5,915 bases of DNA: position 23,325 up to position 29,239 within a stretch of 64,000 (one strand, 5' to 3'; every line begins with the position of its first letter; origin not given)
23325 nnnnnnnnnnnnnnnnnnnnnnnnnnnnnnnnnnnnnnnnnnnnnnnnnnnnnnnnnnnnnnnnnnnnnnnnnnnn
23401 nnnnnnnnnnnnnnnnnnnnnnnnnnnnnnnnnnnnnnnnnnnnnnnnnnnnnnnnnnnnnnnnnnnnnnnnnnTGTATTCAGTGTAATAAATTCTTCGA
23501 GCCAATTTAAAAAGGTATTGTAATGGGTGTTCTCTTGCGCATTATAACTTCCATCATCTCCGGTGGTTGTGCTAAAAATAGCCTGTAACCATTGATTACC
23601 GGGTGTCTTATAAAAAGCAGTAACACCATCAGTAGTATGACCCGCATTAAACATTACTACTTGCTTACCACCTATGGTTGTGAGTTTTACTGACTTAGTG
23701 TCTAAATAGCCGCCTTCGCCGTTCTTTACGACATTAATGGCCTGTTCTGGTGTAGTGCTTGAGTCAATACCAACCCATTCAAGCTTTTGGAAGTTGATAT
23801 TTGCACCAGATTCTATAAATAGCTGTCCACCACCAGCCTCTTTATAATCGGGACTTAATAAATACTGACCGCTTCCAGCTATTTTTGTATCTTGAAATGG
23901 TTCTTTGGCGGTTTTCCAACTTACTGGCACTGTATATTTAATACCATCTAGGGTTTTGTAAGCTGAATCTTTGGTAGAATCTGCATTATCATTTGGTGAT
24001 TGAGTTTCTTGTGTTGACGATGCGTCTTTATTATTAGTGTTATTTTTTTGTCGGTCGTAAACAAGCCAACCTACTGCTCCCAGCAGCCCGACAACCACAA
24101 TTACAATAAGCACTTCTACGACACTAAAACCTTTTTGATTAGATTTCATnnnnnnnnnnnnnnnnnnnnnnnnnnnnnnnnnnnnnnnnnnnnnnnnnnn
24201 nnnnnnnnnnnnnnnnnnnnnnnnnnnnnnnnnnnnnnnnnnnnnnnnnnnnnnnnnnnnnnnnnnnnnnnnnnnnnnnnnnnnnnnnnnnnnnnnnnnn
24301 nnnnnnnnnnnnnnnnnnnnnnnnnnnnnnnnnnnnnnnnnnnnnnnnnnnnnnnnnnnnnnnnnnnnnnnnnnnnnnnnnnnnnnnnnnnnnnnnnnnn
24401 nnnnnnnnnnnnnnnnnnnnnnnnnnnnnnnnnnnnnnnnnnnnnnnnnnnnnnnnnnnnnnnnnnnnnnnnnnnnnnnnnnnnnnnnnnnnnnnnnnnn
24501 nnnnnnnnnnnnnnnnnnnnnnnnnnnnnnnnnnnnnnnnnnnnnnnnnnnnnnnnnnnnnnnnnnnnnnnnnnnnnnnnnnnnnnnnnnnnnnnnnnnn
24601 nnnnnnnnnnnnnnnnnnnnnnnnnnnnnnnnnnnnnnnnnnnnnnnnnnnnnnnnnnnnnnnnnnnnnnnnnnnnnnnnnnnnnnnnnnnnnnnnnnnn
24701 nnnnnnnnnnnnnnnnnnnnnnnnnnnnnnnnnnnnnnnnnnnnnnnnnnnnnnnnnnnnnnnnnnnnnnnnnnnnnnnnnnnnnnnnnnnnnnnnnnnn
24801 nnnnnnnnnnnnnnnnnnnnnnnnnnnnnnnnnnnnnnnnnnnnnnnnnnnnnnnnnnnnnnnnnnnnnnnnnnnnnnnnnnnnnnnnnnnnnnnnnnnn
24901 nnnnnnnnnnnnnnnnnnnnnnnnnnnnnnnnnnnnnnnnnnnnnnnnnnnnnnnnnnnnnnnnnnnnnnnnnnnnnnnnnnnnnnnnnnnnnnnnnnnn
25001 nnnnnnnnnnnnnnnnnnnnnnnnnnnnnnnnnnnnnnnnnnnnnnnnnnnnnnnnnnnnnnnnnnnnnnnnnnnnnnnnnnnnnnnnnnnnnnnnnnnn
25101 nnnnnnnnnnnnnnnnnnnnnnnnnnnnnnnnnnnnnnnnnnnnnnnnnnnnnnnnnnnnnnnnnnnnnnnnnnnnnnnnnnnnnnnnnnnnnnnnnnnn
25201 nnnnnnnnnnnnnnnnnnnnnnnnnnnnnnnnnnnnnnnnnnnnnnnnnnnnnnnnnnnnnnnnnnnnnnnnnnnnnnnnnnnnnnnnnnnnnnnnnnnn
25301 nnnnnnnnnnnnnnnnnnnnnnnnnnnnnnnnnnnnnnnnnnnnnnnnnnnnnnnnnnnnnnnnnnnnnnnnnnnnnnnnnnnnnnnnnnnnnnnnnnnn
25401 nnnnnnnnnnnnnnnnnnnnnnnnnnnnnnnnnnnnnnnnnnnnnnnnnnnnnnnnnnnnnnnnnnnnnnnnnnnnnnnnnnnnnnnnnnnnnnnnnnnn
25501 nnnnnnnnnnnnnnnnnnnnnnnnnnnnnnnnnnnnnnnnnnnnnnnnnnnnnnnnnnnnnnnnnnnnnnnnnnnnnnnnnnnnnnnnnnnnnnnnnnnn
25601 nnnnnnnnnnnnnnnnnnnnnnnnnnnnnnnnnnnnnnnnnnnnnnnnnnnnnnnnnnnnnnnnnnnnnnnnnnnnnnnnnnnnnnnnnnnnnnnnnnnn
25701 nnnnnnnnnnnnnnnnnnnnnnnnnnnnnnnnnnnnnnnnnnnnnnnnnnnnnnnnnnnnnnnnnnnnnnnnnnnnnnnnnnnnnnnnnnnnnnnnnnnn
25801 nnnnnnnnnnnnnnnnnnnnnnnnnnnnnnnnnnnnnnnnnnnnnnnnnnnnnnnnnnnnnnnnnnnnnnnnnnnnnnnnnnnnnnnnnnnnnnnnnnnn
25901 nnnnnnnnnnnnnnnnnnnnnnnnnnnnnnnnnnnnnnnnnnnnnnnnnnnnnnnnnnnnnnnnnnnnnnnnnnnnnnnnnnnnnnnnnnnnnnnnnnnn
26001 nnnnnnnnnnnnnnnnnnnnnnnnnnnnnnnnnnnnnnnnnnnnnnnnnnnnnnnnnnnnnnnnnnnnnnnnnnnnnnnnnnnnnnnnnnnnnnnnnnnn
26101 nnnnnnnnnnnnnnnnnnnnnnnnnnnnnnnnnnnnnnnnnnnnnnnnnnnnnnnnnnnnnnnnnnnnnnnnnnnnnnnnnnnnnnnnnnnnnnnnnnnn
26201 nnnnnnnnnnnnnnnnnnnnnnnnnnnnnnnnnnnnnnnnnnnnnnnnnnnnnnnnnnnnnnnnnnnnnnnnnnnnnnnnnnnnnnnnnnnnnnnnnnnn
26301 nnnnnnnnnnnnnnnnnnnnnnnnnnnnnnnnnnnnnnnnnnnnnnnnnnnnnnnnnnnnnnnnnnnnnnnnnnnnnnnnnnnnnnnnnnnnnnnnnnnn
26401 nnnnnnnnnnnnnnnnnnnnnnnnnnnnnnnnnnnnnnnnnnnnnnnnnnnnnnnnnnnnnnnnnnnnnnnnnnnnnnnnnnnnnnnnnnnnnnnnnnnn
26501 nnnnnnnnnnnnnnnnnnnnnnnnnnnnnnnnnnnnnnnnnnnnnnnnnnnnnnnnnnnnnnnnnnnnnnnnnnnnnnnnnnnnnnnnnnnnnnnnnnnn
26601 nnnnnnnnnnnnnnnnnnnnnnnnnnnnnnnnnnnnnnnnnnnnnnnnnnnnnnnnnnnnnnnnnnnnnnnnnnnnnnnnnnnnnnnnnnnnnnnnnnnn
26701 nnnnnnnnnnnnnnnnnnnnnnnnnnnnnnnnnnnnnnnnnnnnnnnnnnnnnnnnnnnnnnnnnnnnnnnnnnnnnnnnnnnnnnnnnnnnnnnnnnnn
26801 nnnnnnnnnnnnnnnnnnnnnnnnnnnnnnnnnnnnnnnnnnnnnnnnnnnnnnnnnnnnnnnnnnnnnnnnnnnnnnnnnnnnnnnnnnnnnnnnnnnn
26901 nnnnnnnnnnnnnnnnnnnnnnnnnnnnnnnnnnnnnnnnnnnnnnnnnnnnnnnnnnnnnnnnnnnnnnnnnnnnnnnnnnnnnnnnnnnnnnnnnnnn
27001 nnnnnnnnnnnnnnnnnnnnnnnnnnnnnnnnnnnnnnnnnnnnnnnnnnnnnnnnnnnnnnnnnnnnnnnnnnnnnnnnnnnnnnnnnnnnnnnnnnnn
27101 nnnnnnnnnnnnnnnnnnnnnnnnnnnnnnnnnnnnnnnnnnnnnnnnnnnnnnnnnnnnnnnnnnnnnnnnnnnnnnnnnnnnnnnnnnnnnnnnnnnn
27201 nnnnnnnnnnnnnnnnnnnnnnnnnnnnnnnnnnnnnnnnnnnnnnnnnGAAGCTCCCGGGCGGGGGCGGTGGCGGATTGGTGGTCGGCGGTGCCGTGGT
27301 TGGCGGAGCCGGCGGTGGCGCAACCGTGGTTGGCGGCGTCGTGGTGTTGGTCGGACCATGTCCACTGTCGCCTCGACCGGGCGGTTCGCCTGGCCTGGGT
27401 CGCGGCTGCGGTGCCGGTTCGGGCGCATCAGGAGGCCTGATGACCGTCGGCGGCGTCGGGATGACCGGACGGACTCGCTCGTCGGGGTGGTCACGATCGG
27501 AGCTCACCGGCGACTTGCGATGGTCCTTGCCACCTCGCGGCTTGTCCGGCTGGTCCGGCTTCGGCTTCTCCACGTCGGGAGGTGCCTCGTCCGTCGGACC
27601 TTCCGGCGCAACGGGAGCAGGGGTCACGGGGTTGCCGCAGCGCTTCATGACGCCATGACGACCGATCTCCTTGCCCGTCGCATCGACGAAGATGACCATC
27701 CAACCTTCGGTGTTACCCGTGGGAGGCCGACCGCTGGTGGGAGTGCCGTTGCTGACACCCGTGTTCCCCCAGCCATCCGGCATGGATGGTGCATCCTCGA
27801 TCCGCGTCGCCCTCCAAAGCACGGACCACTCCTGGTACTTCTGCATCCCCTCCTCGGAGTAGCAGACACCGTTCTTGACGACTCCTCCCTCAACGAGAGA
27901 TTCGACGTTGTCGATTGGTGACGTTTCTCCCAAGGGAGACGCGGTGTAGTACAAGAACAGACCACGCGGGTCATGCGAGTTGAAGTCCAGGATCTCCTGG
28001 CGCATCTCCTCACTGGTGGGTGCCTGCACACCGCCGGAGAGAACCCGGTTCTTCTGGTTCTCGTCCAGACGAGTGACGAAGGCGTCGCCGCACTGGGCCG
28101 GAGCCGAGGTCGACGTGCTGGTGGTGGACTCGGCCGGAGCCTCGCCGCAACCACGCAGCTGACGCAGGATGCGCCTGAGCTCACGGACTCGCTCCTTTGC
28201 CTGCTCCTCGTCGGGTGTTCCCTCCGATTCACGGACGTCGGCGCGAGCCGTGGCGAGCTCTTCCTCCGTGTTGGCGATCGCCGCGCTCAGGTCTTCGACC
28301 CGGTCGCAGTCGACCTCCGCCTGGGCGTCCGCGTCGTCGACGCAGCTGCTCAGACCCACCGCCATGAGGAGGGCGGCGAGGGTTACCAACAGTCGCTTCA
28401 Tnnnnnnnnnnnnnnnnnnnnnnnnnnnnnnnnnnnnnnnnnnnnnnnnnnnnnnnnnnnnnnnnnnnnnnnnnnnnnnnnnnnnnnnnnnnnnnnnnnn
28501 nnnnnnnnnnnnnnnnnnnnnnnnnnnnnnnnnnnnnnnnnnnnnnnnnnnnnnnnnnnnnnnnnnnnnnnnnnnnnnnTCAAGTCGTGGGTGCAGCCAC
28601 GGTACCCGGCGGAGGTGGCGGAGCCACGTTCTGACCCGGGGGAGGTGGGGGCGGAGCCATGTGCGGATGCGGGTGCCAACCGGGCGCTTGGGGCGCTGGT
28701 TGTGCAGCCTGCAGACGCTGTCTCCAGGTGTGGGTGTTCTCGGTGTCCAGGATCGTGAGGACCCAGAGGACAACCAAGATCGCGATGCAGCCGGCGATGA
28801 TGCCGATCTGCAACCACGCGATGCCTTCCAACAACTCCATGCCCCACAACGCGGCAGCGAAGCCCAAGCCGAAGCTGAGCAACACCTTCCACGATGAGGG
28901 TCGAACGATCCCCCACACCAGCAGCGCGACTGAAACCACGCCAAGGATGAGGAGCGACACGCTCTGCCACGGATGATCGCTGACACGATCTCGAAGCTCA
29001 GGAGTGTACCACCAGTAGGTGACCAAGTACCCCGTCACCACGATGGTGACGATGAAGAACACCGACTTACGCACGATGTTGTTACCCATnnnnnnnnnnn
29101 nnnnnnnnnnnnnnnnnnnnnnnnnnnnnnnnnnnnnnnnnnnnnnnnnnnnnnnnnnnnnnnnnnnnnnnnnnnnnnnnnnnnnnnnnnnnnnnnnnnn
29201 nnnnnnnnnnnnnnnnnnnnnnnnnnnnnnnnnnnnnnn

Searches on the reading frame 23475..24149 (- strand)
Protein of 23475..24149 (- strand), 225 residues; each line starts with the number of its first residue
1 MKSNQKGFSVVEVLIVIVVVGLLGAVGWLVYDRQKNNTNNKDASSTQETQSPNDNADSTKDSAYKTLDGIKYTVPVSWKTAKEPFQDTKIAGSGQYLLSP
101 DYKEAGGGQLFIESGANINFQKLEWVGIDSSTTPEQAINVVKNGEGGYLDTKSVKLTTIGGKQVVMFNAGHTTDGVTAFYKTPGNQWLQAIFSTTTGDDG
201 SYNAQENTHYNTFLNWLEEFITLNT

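Call 50: search_protein_families(library=pfam, proteins=[window:23475-24149:-], max_evalue=0.001)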
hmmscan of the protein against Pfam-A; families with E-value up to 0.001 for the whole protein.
window:23475-24149:- (225 aa): 1 family
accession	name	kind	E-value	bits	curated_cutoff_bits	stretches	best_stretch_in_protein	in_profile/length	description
PF07963.17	N_methyl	-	3.9e-06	26.6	21.2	1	3-26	2-25/27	Prokaryotic N-terminal methylation motif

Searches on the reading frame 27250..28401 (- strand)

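Call 9: search_protein_families(library=pfam, proteins=[window:27250-28401:-], max_evalue=0.1)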
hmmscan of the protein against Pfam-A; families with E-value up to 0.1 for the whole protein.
window:27250-28401:- (384 aa): 0 families

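Call 10: search_protein_families(library=phrogs, proteins=[window:27250-28401:-], max_evalue=0.1)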
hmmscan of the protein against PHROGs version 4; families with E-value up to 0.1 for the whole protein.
window:27250-28401:- (384 aa): 1 family
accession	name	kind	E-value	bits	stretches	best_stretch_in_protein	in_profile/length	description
phrog_542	-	unknown function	0.061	15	1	1-28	1-30/97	-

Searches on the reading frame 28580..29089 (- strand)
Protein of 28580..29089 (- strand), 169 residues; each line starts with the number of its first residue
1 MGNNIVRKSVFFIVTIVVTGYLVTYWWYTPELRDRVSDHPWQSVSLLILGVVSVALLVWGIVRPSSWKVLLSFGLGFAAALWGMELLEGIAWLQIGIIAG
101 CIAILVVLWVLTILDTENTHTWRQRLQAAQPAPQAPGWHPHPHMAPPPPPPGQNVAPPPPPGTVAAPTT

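Call 9: search_protein_families(library=pfam, proteins=[window:28583-29089:-], max_evalue=0.1)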
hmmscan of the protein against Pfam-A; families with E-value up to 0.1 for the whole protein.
window:28583-29089:- (169 aa): 3 families
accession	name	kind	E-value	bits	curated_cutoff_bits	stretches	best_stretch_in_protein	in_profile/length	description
PF18949.5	DUF5693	-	0.034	13.1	29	1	45-109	318-387/609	Family of unknown function (DUF5693)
PF19029.5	DUF883_C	-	0.057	13.5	27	1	34-45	3-14/30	DUF883 C-terminal glycine zipper region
PF06040.16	Adeno_E3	-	0.064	13.9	25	1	30-58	72-101/126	Adenovirus E3 protein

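Call 10: search_protein_families(library=phrogs, proteins=[window:28583-29089:-], max_evalue=0.1)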
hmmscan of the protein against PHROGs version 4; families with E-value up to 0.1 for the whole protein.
window:28583-29089:- (169 aa): 1 family
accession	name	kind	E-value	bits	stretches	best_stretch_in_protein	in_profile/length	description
phrog_12678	-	unknown function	0.0081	17.2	1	32-66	15-49/157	-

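Call 37: find_encoding_contigs(protein=window:28580-29089:-, flank=8000, max_places=10)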
Protein window:28580-29089:- (169 aa): no gene with exactly this product is on record in the collection.
